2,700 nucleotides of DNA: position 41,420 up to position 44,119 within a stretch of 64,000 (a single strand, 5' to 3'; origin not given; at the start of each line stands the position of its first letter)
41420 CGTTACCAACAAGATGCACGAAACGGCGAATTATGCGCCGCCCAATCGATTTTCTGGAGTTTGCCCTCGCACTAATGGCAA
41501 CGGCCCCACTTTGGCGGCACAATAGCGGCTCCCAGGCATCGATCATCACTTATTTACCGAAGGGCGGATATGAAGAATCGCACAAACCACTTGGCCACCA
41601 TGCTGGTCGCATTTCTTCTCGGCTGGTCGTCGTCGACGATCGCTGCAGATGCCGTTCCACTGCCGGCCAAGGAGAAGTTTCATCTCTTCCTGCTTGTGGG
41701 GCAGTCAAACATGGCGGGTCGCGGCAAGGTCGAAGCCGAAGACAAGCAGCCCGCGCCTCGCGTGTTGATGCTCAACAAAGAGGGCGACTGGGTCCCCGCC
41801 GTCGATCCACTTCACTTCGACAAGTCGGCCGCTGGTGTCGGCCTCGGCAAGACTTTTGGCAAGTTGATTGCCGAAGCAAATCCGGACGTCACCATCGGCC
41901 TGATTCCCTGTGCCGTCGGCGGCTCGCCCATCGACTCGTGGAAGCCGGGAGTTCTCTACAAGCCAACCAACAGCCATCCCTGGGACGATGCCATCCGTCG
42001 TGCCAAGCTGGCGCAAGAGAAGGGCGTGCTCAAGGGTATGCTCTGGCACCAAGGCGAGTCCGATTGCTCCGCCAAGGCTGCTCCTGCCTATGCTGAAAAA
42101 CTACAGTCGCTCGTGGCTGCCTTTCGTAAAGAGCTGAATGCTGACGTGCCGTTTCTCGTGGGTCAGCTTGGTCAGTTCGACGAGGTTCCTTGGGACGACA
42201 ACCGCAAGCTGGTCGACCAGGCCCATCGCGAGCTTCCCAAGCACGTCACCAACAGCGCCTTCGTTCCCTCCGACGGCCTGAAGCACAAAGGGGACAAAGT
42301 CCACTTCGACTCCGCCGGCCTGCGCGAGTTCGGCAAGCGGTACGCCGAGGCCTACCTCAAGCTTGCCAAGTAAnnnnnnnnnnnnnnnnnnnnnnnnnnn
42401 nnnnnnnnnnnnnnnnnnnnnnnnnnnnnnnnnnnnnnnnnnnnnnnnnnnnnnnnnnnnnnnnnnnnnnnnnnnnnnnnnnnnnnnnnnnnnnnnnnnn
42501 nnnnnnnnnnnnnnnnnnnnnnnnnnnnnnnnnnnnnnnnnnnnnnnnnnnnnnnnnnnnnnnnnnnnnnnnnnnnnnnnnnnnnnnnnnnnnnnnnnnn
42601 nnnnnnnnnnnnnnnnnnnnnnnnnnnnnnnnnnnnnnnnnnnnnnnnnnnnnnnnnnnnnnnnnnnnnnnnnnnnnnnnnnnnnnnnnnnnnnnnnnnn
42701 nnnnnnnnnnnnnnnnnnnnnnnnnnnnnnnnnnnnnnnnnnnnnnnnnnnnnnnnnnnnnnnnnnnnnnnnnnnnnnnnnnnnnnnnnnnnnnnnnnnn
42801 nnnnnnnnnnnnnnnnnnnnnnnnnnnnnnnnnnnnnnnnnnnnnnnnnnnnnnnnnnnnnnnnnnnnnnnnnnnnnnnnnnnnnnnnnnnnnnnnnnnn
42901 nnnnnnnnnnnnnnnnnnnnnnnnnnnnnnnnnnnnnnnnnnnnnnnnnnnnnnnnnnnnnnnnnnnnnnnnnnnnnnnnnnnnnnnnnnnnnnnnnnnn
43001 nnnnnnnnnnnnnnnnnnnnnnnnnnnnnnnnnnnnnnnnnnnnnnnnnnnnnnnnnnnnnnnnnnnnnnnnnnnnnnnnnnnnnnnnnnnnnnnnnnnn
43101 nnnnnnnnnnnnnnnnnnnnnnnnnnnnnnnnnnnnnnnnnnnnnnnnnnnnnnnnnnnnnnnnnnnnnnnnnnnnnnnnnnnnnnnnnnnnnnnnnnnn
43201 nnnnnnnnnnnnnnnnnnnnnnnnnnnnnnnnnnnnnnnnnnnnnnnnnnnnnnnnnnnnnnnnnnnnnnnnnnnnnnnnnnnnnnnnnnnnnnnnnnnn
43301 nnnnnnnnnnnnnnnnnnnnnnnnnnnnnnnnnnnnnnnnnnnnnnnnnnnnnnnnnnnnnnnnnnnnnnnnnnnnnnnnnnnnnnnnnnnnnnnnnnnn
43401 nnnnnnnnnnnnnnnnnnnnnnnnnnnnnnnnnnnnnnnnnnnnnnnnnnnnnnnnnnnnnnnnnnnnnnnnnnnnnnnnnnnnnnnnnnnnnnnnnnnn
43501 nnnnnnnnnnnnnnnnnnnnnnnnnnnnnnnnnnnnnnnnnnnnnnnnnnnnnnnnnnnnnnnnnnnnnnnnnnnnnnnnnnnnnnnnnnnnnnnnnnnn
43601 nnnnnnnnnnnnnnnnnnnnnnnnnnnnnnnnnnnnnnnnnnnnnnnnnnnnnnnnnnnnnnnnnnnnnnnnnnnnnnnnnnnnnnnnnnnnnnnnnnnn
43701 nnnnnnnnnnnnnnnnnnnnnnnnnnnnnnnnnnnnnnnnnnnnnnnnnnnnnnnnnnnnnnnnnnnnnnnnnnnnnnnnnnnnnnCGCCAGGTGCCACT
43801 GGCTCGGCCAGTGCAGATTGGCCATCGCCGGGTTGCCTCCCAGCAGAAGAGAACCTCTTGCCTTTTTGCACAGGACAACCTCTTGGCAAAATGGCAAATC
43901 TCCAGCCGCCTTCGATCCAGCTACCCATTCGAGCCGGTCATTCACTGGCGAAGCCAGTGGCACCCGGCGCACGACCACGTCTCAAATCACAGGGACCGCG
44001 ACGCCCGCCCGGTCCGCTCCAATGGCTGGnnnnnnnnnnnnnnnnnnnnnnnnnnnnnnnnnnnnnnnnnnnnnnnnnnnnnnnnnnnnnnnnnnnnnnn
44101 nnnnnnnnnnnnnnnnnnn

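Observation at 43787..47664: Novel 183-bp MITE-like element family with perfect 17-bp terminal inverted repeats (3 copies in 4 kb)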

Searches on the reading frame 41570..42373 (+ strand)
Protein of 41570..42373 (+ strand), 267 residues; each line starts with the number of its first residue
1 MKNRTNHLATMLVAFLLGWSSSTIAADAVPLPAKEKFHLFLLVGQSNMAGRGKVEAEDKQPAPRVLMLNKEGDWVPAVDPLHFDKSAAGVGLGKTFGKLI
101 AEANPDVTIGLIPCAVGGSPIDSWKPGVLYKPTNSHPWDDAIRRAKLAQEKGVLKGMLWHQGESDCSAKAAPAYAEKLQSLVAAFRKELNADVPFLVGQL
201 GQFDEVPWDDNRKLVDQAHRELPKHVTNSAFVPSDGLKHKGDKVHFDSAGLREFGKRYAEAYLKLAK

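Call 14: search_protein_families(library=pfam, proteins=[window:41570-42373:+], max_evalue=0.01)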
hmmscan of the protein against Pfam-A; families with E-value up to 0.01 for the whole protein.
window:41570-42373:+ (267 aa): 1 family
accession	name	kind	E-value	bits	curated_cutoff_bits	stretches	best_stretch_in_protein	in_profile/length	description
PF03629.24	SASA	-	1.4e-66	224.8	24.8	1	36-264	1-226/226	Carbohydrate esterase, sialic acid-specific acetylesterase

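Call 41: find_encoding_contigs(protein=window:41570-42373:+, flank=10000, max_places=10)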
Protein window:41570-42373:+ (267 aa): no gene with exactly this product is on record in the collection.

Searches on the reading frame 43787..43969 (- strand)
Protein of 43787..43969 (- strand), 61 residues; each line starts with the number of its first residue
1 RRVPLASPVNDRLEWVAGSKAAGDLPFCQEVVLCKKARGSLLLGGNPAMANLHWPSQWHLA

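Call 62: find_homologous_proteins(query=window:43787-43969:-, max_evalue=0.001)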
Query window:43787-43969:-: no candidate shares three 5-residue words with the query. No homologue found.
